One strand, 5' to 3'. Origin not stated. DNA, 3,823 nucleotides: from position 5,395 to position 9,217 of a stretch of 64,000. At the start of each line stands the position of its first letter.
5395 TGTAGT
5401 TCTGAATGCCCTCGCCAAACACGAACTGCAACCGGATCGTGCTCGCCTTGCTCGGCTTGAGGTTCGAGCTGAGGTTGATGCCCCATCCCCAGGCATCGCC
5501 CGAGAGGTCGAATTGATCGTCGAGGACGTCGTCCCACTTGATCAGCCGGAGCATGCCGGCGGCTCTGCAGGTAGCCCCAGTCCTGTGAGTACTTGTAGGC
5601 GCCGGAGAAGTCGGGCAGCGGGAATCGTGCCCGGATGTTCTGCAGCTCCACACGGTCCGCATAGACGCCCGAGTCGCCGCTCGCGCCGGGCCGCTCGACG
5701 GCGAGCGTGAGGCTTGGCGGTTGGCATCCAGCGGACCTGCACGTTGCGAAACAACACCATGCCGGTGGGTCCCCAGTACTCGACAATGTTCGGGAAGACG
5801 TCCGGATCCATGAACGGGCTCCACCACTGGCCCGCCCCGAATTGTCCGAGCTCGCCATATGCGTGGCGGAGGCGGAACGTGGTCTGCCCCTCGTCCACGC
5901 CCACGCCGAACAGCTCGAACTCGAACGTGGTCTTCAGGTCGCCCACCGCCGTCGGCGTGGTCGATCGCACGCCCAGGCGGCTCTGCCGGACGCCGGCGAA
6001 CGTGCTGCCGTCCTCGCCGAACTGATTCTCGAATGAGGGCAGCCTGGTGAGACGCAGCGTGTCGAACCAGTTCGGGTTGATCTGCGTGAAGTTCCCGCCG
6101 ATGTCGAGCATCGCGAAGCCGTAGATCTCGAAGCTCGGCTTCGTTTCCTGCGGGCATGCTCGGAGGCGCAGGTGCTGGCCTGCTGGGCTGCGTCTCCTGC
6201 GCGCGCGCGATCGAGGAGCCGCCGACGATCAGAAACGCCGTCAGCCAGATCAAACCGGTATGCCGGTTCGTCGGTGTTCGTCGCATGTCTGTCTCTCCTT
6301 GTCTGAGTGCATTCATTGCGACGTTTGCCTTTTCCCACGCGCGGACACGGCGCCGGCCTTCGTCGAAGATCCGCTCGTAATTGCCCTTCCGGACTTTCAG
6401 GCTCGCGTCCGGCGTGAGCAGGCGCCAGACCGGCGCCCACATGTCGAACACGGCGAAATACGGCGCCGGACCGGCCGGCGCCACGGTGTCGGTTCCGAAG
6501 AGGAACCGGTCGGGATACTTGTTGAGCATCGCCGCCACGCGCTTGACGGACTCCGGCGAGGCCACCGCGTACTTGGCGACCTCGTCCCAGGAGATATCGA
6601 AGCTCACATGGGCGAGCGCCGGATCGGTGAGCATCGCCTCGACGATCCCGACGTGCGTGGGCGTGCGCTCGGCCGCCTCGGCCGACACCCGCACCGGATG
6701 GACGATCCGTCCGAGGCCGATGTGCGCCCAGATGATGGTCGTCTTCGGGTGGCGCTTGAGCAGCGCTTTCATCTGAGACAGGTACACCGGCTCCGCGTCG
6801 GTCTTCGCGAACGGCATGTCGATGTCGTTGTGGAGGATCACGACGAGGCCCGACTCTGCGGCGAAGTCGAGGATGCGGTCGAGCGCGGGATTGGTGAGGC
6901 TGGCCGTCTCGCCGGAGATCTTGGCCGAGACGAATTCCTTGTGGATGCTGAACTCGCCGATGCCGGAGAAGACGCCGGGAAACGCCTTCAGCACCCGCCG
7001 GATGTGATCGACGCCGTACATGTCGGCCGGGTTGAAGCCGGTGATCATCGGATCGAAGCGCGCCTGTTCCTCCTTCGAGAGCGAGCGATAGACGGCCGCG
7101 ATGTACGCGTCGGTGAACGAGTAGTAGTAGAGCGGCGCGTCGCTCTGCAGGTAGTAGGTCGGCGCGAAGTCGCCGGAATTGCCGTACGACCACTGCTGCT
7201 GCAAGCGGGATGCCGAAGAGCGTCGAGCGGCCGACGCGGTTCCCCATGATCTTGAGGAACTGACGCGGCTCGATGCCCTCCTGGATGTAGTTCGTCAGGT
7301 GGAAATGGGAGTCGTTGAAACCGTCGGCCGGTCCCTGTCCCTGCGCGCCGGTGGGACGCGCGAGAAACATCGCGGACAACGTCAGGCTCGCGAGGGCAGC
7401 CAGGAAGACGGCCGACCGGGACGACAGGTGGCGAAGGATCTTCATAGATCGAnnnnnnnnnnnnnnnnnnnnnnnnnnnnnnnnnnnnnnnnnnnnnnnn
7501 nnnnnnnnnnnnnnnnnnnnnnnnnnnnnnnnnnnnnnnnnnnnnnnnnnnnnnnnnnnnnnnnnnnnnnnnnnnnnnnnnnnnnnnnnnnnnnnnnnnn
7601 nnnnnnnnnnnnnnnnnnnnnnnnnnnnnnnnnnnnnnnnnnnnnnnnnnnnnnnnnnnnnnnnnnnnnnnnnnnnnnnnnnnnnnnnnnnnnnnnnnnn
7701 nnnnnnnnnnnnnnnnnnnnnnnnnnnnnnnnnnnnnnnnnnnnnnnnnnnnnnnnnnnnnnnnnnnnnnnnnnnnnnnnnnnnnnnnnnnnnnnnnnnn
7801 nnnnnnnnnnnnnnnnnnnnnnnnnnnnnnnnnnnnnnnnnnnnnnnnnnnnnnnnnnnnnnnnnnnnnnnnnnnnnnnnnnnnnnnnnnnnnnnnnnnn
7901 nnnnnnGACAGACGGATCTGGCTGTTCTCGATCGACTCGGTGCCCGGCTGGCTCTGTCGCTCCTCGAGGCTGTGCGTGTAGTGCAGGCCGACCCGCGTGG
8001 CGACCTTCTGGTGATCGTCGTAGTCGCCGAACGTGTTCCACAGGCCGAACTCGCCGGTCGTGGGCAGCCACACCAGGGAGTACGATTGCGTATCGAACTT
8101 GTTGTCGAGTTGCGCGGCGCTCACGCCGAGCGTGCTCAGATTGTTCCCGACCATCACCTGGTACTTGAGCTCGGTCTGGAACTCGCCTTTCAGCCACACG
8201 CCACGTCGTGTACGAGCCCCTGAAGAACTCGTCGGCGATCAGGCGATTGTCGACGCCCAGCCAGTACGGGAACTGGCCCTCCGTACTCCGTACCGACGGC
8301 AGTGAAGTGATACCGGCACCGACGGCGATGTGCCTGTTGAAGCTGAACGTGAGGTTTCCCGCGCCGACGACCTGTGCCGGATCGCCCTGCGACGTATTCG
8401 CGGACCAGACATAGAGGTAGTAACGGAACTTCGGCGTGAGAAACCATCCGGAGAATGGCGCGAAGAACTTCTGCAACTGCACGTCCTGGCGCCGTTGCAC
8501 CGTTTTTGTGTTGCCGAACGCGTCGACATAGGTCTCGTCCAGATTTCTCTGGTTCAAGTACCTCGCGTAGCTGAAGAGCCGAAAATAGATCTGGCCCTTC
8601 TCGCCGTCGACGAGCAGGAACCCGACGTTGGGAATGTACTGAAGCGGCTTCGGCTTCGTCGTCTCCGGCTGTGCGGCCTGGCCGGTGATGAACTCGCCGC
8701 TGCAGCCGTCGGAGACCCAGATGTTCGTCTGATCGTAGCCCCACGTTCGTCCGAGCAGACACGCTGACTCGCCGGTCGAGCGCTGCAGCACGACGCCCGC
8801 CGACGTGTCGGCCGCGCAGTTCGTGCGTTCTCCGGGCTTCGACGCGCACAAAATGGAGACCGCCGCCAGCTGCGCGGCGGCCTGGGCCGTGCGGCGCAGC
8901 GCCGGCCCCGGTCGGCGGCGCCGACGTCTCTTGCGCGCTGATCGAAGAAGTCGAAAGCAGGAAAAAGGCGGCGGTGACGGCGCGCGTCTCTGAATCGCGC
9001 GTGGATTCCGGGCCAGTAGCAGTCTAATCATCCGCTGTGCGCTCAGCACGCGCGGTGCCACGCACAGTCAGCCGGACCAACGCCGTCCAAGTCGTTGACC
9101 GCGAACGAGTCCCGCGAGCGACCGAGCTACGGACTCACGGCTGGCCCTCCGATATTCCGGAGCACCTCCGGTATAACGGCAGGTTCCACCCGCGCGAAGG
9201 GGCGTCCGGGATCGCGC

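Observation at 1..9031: Seven-gene operon linking dedicated porins, periplasmic amidases and the AspT/AsdA pmf-generating module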

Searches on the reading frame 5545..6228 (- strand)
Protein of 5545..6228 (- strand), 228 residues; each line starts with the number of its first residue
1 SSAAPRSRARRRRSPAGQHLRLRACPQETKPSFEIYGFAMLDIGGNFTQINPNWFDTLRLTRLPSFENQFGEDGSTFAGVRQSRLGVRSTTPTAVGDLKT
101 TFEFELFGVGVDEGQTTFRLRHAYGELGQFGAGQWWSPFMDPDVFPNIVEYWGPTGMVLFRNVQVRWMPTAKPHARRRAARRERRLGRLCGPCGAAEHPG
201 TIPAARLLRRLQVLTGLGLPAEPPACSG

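Call 6: search_protein_families(library=pfam, proteins=[window:5545-6228:-], max_evalue=0.01)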
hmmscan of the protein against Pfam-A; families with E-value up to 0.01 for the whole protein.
window:5545-6228:- (228 aa): 1 family
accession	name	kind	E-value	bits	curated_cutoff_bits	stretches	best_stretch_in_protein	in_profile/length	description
PF19577.5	DcaP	-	1.8e-15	57.4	27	1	80-168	113-201/410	DcaP outer membrane protein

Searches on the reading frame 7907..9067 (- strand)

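Call 6: search_protein_families(library=pfam, proteins=[window:7907-9067:-], max_evalue=0.01)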
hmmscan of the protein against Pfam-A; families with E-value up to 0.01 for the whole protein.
window:7907-9067:- (387 aa): 1 family
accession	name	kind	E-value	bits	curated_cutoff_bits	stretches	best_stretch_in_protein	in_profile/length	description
PF11218.13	DUF3011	-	3.4e-13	50.4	25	1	72-137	2-67/197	Protein of unknown function (DUF3011)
